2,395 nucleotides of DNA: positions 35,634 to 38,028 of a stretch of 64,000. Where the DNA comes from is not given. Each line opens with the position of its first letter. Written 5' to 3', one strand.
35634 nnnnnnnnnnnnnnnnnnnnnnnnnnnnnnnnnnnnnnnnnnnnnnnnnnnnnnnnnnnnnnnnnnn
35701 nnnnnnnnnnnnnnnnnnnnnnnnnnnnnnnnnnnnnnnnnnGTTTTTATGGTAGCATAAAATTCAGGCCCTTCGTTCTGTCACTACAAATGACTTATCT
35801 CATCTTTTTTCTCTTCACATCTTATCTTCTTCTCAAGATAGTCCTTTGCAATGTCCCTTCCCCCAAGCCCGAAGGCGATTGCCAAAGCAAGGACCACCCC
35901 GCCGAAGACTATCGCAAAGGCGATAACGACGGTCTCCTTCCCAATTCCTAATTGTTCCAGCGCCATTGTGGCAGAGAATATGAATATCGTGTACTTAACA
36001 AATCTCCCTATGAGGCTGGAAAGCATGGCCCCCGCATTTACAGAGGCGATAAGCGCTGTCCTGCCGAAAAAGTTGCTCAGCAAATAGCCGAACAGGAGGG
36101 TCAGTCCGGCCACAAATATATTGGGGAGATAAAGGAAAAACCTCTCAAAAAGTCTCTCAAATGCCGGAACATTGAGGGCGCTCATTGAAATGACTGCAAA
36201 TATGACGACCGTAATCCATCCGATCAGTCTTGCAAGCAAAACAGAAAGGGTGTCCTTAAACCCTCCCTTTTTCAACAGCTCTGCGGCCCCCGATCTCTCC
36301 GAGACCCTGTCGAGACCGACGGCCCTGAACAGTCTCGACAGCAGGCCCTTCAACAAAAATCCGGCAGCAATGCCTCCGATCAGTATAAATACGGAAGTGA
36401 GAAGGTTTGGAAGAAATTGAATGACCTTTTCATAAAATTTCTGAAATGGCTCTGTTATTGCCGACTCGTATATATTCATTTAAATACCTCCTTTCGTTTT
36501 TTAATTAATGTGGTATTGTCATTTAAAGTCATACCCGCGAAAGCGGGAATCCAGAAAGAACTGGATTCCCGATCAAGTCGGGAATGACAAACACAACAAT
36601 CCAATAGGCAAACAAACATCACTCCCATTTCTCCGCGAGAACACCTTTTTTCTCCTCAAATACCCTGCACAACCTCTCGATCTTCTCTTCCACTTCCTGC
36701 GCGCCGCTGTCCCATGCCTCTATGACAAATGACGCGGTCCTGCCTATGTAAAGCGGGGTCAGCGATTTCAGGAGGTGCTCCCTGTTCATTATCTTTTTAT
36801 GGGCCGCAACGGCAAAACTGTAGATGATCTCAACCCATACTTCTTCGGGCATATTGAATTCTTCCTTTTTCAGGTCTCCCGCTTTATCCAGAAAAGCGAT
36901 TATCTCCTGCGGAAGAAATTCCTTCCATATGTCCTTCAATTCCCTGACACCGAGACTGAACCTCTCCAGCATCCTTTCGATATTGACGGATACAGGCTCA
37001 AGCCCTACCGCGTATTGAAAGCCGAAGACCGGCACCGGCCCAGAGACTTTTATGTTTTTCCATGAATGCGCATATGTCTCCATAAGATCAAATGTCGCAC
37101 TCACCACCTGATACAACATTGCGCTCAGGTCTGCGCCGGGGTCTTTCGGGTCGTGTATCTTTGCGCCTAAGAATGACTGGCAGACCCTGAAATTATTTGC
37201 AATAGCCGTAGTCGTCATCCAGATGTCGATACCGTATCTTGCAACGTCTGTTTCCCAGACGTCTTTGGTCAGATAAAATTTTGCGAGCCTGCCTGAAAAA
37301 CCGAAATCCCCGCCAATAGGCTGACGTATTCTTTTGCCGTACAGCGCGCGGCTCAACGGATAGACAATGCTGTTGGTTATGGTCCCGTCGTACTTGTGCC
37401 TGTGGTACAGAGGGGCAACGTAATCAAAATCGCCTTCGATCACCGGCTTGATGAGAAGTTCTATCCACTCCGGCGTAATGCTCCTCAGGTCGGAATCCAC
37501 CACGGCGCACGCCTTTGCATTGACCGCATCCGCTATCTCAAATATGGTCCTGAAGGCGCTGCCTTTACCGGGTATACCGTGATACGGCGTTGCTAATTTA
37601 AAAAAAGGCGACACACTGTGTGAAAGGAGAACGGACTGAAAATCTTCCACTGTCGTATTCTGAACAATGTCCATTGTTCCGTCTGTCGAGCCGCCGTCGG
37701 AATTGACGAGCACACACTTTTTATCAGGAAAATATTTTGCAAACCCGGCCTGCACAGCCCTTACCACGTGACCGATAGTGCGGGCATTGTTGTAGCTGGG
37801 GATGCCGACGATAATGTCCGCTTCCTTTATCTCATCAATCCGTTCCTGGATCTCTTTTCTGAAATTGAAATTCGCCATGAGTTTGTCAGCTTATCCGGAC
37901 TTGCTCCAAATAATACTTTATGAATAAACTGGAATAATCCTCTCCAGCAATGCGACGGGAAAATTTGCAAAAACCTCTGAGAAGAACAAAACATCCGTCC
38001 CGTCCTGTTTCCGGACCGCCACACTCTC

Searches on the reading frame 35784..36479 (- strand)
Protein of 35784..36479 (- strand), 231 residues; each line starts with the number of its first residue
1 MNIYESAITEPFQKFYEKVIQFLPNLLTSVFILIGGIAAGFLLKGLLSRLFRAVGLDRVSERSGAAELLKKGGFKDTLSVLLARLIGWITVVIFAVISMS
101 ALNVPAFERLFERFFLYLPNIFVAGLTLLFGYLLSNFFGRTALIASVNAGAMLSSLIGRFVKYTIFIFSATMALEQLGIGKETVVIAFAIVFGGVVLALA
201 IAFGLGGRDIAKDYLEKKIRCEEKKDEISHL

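Call 83: search_protein_families(library=pfam, proteins=[window:35784-36479:-], max_evalue=0.00001)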
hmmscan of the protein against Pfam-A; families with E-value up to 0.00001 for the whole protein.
window:35784-36479:- (231 aa): 1 family
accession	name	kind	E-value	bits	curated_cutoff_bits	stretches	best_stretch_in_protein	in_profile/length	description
PF05552.17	MS_channel_1st_1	-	2.2e-14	53.5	22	1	10-58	1-49/50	Mechanosensitive ion channel, conserved TM helix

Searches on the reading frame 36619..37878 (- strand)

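Call 14: search_protein_families(library=pfam, proteins=[window:36619-37878:-])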
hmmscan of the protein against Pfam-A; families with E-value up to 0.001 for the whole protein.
window:36619-37878:- (419 aa): 1 family
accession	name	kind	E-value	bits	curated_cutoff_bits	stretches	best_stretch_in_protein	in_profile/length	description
PF00535.33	Glycos_transf_2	-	2.3e-07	31.3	23.3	1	24-191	2-151/168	Glycosyl transferase family 2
